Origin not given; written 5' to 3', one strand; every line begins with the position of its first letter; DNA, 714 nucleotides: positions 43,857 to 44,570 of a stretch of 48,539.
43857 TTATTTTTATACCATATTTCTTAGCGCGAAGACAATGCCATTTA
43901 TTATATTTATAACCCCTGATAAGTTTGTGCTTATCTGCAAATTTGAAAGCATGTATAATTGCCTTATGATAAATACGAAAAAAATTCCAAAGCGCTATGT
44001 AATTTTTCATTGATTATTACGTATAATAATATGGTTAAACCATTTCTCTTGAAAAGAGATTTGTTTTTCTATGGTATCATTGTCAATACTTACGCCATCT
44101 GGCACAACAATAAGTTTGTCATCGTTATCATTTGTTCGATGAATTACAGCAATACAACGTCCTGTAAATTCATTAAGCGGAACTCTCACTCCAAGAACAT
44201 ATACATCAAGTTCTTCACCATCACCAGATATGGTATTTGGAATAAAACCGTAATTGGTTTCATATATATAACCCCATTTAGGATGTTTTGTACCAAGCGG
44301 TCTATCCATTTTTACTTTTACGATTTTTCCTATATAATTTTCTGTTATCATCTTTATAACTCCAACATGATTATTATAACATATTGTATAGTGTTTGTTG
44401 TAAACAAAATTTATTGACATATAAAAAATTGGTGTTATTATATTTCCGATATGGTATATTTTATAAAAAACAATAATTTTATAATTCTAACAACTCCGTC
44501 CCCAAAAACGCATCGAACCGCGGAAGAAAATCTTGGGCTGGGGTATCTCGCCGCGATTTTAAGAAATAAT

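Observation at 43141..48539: Compact nucleotide-tailoring cluster: HD + PPase-like / B12-radical SAM + SPASM-radical SAM + adenosine-deaminase-like / dNMP-kinase-like, with no precursor peptide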

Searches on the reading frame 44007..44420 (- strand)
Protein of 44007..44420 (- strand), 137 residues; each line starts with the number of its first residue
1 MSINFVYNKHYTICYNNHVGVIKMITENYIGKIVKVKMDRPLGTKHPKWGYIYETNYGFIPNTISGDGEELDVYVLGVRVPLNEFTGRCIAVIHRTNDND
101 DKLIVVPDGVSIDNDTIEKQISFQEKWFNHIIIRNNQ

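Call 6: search_protein_families(library=pfam, proteins=[window:44007-44420:-], max_evalue=0.1)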
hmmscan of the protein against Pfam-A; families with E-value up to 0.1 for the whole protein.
window:44007-44420:- (137 aa): 3 families
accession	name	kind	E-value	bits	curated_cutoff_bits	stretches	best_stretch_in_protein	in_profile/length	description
PF00719.24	Pyrophosphatase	-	3.4e-10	40.4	23.5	1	52-118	33-102/153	Inorganic pyrophosphatase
PF06576.17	DUF1133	-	0.011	15.6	23.1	1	15-52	112-150/176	Protein of unknown function (DUF1133)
PF18823.6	InPase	-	0.022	15.1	26.8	1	47-76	39-68/135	Inorganic Pyrophosphatase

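Call 7: search_protein_families(library=ncbifam, proteins=[window:44007-44420:-], max_evalue=0.1)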
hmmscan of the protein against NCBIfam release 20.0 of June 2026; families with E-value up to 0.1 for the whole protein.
window:44007-44420:- (137 aa): 2 families
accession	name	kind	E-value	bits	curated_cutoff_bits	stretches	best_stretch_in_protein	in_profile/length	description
NF002317.0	PRK01250.1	equivalog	4.5e-08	33.2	200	1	51-118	50-122/176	inorganic diphosphatase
NF002578.0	PRK02230.1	equivalog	2.3e-06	27.2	246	1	34-130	27-121/185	inorganic pyrophosphatase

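Call 8: search_protein_families(library=padloc, proteins=[window:44007-44420:-], max_evalue=0.1)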
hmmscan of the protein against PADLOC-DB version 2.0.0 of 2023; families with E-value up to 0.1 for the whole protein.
window:44007-44420:- (137 aa): 0 families

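Call 9: search_protein_families(library=phrogs, proteins=[window:44007-44420:-], max_evalue=0.1)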
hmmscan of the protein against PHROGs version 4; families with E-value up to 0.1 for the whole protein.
window:44007-44420:- (137 aa): 3 families
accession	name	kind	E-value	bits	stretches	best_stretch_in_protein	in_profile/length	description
phrog_29900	-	unknown function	0.003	16.4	1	43-127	801-884/1028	-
phrog_5143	-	unknown function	0.018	13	1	46-105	751-811/2204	-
phrog_14465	-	transcription regulation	0.064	14.7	1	12-51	17-57/96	anti-termination protein Q-like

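Call 46: search_solved_structures(query=window:44007-44420:-, max_evalue=1, show_alignments=1)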
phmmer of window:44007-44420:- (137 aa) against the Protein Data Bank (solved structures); distinct sequences matched with E-value up to 1: 36.
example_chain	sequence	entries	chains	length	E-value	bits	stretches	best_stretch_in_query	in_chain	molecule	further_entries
4xel_A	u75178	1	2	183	2.8e-07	33.8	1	52-108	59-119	Inorganic pyrophosphatase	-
3ld3_A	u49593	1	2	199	3e-06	30.4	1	51-101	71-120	Inorganic pyrophosphatase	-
6n1c_A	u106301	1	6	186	3.9e-06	30.1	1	31-107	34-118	Inorganic pyrophosphatase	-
3d53_A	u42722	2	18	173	4.7e-06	29.8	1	16-109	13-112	Inorganic pyrophosphatase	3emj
5tea_A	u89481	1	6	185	5.9e-06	29.5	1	20-109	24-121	Inorganic pyrophosphatase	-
3d63_A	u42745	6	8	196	7.4e-06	29.2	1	48-108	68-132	Inorganic pyrophosphatase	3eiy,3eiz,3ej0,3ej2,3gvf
3fq3_A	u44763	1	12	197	1.6e-05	28.1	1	31-108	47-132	Inorganic pyrophosphatase:Bacterial/Archaeal inorganic pyrophosphatase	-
3sw5_A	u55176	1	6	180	3.5e-05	27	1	28-107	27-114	Inorganic pyrophosphatase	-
3lo0_A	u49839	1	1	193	0.0001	25.5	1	51-108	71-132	Inorganic pyrophosphatase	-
6k21_A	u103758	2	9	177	0.00012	25.3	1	50-107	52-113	Inorganic pyrophosphatase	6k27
6ki7_A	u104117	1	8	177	0.00012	25.3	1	51-107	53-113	Inorganic pyrophosphatase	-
6ki8_A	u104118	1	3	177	0.00012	25.3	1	50-107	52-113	Inorganic pyrophosphatase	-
1ygz_A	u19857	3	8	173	0.00013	25.2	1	52-108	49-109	Inorganic pyrophosphatase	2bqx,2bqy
3i4q_A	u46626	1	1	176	0.00027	24.1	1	42-108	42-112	APC40078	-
1qez_A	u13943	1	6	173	0.00051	23.2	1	36-108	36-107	PROTEIN (INORGANIC PYROPHOSPHATASE)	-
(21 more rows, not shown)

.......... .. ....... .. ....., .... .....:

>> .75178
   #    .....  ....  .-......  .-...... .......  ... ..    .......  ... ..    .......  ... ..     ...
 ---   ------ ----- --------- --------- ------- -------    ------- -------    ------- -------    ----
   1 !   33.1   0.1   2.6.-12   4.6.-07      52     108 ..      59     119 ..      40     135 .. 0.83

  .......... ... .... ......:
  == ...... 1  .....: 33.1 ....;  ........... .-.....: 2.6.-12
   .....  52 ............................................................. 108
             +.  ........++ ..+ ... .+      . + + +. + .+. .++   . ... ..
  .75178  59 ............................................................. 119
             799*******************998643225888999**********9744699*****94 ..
